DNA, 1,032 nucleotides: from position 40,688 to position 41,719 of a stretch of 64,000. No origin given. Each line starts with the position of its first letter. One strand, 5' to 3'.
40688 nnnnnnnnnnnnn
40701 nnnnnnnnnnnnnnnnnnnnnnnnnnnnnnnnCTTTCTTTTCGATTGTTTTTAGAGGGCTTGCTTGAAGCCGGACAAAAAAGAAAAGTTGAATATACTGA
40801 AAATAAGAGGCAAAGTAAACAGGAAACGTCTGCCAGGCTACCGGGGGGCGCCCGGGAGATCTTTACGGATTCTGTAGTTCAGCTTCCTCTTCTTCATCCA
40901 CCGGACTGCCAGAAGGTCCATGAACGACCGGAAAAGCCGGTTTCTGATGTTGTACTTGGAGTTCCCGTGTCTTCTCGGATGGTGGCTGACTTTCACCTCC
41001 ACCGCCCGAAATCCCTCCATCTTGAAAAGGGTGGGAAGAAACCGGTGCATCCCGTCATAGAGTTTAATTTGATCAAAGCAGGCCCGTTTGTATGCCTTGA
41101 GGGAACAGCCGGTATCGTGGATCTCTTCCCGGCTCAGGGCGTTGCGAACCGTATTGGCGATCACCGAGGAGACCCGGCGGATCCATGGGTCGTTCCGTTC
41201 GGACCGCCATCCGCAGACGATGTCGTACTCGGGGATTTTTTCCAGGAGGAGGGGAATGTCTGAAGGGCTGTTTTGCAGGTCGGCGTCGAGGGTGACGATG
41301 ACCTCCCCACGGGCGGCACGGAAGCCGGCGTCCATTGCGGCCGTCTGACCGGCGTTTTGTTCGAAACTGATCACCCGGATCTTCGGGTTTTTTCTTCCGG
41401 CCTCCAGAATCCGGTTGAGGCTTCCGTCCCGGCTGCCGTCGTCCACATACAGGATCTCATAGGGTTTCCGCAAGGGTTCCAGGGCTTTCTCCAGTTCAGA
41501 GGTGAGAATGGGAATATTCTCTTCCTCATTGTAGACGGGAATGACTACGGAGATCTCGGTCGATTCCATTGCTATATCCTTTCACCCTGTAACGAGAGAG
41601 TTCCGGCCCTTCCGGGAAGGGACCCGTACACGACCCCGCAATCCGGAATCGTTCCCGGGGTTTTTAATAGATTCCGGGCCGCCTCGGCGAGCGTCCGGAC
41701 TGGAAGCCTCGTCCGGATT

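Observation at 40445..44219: Second, Lgm/Flm-like polyprenyl-P-aminosugar module nested inside the arn block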

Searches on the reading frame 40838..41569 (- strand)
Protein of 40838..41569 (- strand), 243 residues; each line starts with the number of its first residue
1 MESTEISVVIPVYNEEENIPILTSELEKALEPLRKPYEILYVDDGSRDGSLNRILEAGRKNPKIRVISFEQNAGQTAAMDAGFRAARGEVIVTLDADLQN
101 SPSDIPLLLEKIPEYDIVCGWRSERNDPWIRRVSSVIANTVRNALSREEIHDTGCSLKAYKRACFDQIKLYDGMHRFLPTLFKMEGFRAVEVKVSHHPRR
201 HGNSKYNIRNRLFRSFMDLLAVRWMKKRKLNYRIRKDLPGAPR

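Call 4: search_protein_families(library=pfam, proteins=[window:40838-41569:-], max_evalue=0.001)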
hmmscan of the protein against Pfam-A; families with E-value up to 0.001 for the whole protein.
window:40838-41569:- (243 aa): 3 families
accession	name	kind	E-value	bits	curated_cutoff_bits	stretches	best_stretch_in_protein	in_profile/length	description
PF00535.33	Glycos_transf_2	-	4e-32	111.9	23.3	1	7-167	1-166/168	Glycosyl transferase family 2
PF13641.12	Glyco_tranf_2_3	-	3.4e-07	31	27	1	6-108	3-107/230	Glycosyltransferase like family 2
PF10111.15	Glyco_tranf_2_2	-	6.5e-06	26.3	27.3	1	7-103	1-97/276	Glycosyltransferase like family 2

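Call 5: search_protein_families(library=ncbifam, proteins=[window:40838-41569:-], max_evalue=0.001)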
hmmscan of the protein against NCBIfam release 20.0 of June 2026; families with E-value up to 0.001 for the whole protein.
window:40838-41569:- (243 aa): 21 families
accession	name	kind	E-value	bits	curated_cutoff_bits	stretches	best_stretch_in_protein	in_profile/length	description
NF007986.1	PRK10714.1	equivalog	2.9e-47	161.2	529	1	5-221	7-224/316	undecaprenyl-phosphate 4-deoxy-4-formamido-L-arabinose transferase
NF047588.1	GlcsyltransPgfSStrep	equivalog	2e-34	119.2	500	1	5-216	2-215/308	glycosyltransferase PgfS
TIGR03937.1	PgaC_IcaA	equivalog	4.3e-16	58.9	422.3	1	4-101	45-139/407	poly-beta-1,6-N-acetyl-D-glucosamine synthase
NF041875.1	EPS_EpsD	equivalog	4.9e-16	59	370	1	6-103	1-95/325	exopolysaccharide biosynthesis glycosyltransferase EpsD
TIGR03965.1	mycofact_glyco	equivalog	4.4e-14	52.2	280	1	4-107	74-174/467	mycofactocin biosynthesis glycosyltransferase MftF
NF058614.1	PPMAGASynPpgS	equivalog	2.3e-13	50.1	370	1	7-174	3-172/226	polyprenyl-phospho-N-acetylgalactosaminyl synthase PpgS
TIGR04283.1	glyco_like_mftF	equivalog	4.1e-13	49.4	182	1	6-171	1-154/221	TIGR04283 family arsenosugar biosynthesis glycosyltransferase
NF007482.0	PRK10073.1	equivalog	4e-12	45.8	423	1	3-106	5-104/334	glycosyltransferase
NF010496.0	PRK13915.1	equivalog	3e-10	39.7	262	1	3-103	30-132/307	glucosyl-3-phosphoglycerate synthase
NF047683.1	TeichurnBiosyTuaG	equivalog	3.7e-09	36.6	400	1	4-100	6-99/252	teichuronic acid biosynthesis protein TuaG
NF041391.1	DPhHxTase_Halo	equivalog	5.2e-09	35.4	375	1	12-196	3-183/213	dolichyl-phosphate hexose transferase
NF045692.1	OglycostaseCruG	equivalog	7.9e-08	31.6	600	1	5-118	42-160/386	2'-O-glycosyltransferase CruG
TIGR04182.1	glyco_TIGR04182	equivalog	2.7e-07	30.2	325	1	5-172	1-163/293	S-layer glycoprotein N-glycosyltransferase AglJ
NF038302.1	EPS_HpsE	equivalog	4.4e-07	29.2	300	1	5-98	2-97/307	hormogonium polysaccharide biosynthesis glycosyltransferase HpsE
TIGR04242.1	nodulat_NodC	equivalog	1.1e-06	27.9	550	1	5-112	49-156/395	chitooligosaccharide synthase NodC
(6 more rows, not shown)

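Call 11: find_homologous_proteins(query=window:40838-41569:-, max_evalue=1e-10)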
Query window:40838-41569:- (243 aa): 7997 proteins with E <= 1e-10 among 8000 candidates; the best 120 are listed.
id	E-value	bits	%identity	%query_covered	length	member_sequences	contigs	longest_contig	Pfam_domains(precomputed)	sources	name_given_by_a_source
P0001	1.6e-159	547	100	100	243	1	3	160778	PF10111.15,PF13641.13,PF00535.33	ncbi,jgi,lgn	-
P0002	1.4e-127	442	79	98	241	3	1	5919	PF10111.15,PF00535.33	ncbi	-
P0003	6.0e-126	437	79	98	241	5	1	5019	PF10111.15,PF00535.33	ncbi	-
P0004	6.0e-126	437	80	96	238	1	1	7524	PF10111.15,PF00535.33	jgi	jgi:dolichol-phosphate mannosyltransferase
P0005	1.5e-124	432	79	98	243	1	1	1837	PF10111.15,PF00535.33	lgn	-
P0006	2.6e-124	431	79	99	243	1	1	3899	PF10111.15,PF00535.33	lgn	-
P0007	2.5e-123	428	79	98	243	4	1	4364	PF10111.15,PF13641.13,PF00535.33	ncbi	-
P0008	8.3e-122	423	78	98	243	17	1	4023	PF10111.15,PF13641.13,PF00535.33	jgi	-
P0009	1.6e-120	419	77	98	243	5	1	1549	PF10111.15,PF13641.13,PF00535.33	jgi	-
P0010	5.0e-119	414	79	97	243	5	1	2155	PF10111.15,PF13641.13,PF00535.33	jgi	jgi:glycosyltransferase involved in cell wall biosynthesis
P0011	1.6e-117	409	74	98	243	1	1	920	PF10111.15,PF00535.33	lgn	-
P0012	2.4e-115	402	73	98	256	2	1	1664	PF10111.15,PF13641.13,PF00535.33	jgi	-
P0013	3.1e-113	395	75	97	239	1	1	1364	PF10111.15,PF13641.13,PF00535.33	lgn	-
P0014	6.4e-113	394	73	98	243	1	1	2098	PF10111.15,PF13641.13,PF00535.33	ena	-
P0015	1.4e-108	380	69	98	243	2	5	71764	PF13641.13,PF00535.33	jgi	jgi:glycosyltransferase involved in cell wall biosynthesis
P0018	1.0e-103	364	68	98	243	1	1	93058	PF10111.15,PF13641.13,PF00535.33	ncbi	-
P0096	1.1e-97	344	64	95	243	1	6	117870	PF10111.15,PF00535.33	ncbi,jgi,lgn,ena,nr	ncbi:MAG: glycosyltransferase family 2 protein [Nitrospinae bacterium]|nr:glycosyltransferase family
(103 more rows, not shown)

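Call 12: find_encoding_contigs(protein=P0001, flank=10000, max_places=3)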
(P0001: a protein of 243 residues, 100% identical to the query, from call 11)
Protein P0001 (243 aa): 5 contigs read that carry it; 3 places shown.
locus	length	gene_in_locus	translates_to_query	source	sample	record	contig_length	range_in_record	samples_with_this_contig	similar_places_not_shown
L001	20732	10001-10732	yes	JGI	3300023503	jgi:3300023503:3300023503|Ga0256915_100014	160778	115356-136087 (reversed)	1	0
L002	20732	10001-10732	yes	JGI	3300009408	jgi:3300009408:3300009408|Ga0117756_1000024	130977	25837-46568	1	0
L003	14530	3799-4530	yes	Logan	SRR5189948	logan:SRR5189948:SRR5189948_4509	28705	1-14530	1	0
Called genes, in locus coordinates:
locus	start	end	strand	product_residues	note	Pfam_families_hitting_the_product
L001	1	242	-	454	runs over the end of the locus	PF14701:hDGE_amylase, PF00128:Alpha-amylase, PF14871:GHL6 (faint)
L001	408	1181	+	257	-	PF13098:Thioredoxin_2 (faint), PF13462:Thioredoxin_4, PF01323:DSBA (weak)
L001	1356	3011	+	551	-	PF02366:PMT, PF13231:PMT_2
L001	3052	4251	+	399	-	PF01041:DegT_DnrJ_EryC1, PF00155:Aminotran_1_2 (weak)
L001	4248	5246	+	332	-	PF00535:Glycos_transf_2, PF13641:Glyco_tranf_2_3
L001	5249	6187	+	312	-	PF00551:Formyl_trans_N, PF02911:Formyl_trans_C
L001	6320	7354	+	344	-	PF01370:Epimerase, PF03435:Sacchrp_dh_NADP (faint), PF16363:GDP_Man_Dehyd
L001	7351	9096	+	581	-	PF02366:PMT, PF13231:PMT_2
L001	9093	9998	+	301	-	PF01522:Polysacc_deac_1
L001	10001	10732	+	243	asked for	PF00535:Glycos_transf_2, PF10111:Glyco_tranf_2_2 (weak), PF13641:Glyco_tranf_2_3 (weak)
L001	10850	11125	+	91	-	PF07578:LAB_N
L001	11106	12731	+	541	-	PF02366:PMT, PF13231:PMT_2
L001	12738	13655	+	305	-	PF03279:Lip_A_acyltrans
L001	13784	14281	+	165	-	PF09723:Zn_ribbon_8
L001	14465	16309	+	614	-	PF00350:Dynamin_N, PF01926:MMR_HSR1 (weak), PF00009:GTP_EFTU (weak)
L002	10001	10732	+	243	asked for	PF00535:Glycos_transf_2, PF10111:Glyco_tranf_2_2 (weak), PF13641:Glyco_tranf_2_3 (weak)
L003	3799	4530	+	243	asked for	PF00535:Glycos_transf_2, PF10111:Glyco_tranf_2_2 (weak), PF13641:Glyco_tranf_2_3 (weak)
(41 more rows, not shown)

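Call 13: find_encoding_contigs(protein=P0096, flank=8000, max_places=2)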
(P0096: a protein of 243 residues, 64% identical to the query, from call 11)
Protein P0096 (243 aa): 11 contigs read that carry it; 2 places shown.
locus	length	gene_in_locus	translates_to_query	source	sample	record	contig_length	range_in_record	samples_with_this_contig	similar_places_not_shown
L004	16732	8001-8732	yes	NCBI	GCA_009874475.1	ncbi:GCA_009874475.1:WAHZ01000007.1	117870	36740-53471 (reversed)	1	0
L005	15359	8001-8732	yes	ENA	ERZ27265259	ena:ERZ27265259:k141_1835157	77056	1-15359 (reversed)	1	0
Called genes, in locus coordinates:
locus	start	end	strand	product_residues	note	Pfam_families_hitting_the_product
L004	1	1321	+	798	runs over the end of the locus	PF13424:TPR_12 (weak), PF00515:TPR_1, PF07719:TPR_2, PF13181:TPR_8 (weak), PF13371:TPR_9 (weak), PF13424:TPR_12 (weak), PF00515:TPR_1, PF13432:TPR_16, +10 more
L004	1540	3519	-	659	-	PF16177:ACAS_N, PF00501:AMP-binding, PF13193:AMP-binding_C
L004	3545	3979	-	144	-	PF07603:Lcl_C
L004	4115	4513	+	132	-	PF08780:NTase_sub_bind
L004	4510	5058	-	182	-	PF01725:Ham1p_like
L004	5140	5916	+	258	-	-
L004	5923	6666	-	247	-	PF00226:DnaJ, PF01556:DnaJ_C (weak)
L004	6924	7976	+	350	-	PF21016:RlmN_N, PF04055:Radical_SAM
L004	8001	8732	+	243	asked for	PF00535:Glycos_transf_2, PF10111:Glyco_tranf_2_2 (faint)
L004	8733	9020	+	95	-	PF07578:LAB_N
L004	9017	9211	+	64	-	-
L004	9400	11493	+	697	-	PF01654:Cyt_bd_oxida_I (weak)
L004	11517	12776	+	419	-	PF00034:Cytochrom_C, PF13442:Cytochrome_CBB3 (faint)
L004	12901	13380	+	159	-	-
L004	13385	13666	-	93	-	PF01722:BolA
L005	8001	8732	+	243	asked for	PF00535:Glycos_transf_2, PF10111:Glyco_tranf_2_2 (faint)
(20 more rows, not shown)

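Call 15: find_encoding_contigs(protein=P0018, flank=8000, max_places=1)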
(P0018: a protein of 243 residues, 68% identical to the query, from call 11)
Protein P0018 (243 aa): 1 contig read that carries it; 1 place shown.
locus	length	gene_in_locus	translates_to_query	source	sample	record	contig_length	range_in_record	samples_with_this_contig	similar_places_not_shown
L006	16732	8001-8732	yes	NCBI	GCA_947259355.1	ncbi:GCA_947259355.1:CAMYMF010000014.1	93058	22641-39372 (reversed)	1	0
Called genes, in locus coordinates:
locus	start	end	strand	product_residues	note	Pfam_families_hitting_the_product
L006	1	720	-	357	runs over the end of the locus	PF04055:Radical_SAM, PF13186:SPASM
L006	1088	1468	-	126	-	PF07883:Cupin_2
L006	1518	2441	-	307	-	PF02470:MlaD, PF11887:Mce4_CUP1 (weak)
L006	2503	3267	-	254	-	PF00005:ABC_tran, PF13304:AAA_21 (faint)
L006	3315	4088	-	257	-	PF02405:MlaE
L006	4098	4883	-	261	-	PF02405:MlaE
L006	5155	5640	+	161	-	-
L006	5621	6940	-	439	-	PF14701:hDGE_amylase, PF00128:Alpha-amylase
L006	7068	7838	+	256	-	PF13462:Thioredoxin_4, PF01323:DSBA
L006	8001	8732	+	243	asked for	PF00535:Glycos_transf_2, PF10111:Glyco_tranf_2_2 (weak), PF13641:Glyco_tranf_2_3 (faint)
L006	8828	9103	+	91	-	PF07578:LAB_N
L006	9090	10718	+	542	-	PF02366:PMT, PF13231:PMT_2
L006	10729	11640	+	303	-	PF03279:Lip_A_acyltrans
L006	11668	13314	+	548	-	PF00072:Response_reg, PF00990:GGDEF, PF13487:HD_5, PF01966:HD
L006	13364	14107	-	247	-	PF10294:Methyltransf_16 (weak), PF05175:MTS, PF02475:TRM5-TYW2_MTfase (weak), PF13649:Methyltransf_25 (weak)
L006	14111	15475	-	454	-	PF00072:Response_reg, PF00158:Sigma54_activat, PF14532:Sigma54_activ_2, PF07728:AAA_5, PF25601:AAA_lid_14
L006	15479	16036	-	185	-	-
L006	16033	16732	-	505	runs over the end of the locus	PF00672:HAMP, PF00512:HisKA, PF02518:HATPase_c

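Call 16: find_encoding_contigs(protein=P0015, flank=8000, max_places=1)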
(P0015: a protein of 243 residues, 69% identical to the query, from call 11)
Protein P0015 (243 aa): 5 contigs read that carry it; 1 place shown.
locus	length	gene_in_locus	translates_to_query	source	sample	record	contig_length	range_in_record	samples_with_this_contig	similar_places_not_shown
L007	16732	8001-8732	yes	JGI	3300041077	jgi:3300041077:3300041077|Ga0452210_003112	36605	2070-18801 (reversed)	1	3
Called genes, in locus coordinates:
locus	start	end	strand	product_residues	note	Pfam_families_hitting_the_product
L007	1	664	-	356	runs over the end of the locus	PF04055:Radical_SAM, PF13186:SPASM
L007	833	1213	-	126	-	PF07883:Cupin_2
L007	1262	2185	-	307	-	PF02470:MlaD, PF11887:Mce4_CUP1 (weak)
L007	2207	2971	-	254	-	PF00005:ABC_tran, PF13304:AAA_21 (faint)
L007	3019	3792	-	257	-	PF02405:MlaE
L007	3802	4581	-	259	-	PF02405:MlaE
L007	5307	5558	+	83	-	-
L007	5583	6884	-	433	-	PF14701:hDGE_amylase, PF00128:Alpha-amylase (faint)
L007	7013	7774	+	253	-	PF13098:Thioredoxin_2 (faint), PF13462:Thioredoxin_4, PF01323:DSBA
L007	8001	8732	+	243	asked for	PF00535:Glycos_transf_2, PF13641:Glyco_tranf_2_3 (weak)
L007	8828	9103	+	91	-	PF07578:LAB_N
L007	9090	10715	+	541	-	PF02366:PMT, PF13231:PMT_2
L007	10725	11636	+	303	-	PF03279:Lip_A_acyltrans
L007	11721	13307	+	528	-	PF00072:Response_reg, PF00990:GGDEF, PF13487:HD_5, PF01966:HD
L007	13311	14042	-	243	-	PF05175:MTS, PF10294:Methyltransf_16 (weak), PF02475:TRM5-TYW2_MTfase, PF13649:Methyltransf_25 (weak)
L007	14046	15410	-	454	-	PF00072:Response_reg, PF00158:Sigma54_activat, PF14532:Sigma54_activ_2, PF07728:AAA_5 (weak), PF25601:AAA_lid_14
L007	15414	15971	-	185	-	-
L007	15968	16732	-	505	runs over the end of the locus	PF00672:HAMP, PF00512:HisKA, PF02518:HATPase_c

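Call 35: search_solved_structures(query=window:40838-41569:-, max_evalue=0.00001)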
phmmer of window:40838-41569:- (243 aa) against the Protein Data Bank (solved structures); distinct sequences matched with E-value up to 0.00001: 14.
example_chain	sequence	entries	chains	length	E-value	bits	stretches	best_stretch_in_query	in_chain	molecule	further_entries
9hwj_A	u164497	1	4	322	8.7e-43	149.6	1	5-220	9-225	Undecaprenyl-phosphate 4-deoxy-4-formamido-L-arabinose transferase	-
9bhc_C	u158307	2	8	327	4.8e-39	137.4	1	5-220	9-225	Undecaprenyl-phosphate 4-deoxy-4-formamido-L-arabinose transferase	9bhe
8vxh_A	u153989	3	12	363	6.1e-39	137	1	5-220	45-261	Undecaprenyl-phosphate 4-deoxy-4-formamido-L-arabinose transferase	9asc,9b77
5eke_A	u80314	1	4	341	1.1e-30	110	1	4-213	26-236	Uncharacterized glycosyltransferase sll0501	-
5ekp_C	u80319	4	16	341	1.6e-30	109.5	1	4-208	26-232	Uncharacterized glycosyltransferase sll0501 | Glycosyltransferase sll0501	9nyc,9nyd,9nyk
9nye_A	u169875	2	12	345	1.6e-30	109.5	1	4-208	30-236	Glycosyltransferase sll0501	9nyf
5mlz_A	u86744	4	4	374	7.7e-20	74.5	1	2-208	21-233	Dolichol monophosphate mannose synthase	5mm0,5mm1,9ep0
2z87_A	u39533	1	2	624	3.5e-12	49.4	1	6-139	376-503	Chondroitin synthase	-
2z86_A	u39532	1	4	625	3.5e-12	49.4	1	6-139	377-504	Chondroitin synthase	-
6p61_A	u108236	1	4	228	1.6e-08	37.4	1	5-115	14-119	Glycosyltransferase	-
5hea_A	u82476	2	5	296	2.8e-07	33.4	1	6-97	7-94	Putative glycosyltransferase (GalT1)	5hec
8bz8_A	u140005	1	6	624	9e-07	31.7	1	4-105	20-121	Glycosyltransferase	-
8bz4_A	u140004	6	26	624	9.1e-07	31.7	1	4-105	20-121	Glycosyltransferase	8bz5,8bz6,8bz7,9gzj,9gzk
9jma_A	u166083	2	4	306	2.2e-06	30.5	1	6-105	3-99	GalNAc(5)-diNAcBac-PP-undecaprenol beta-1,3-glucosyltransferase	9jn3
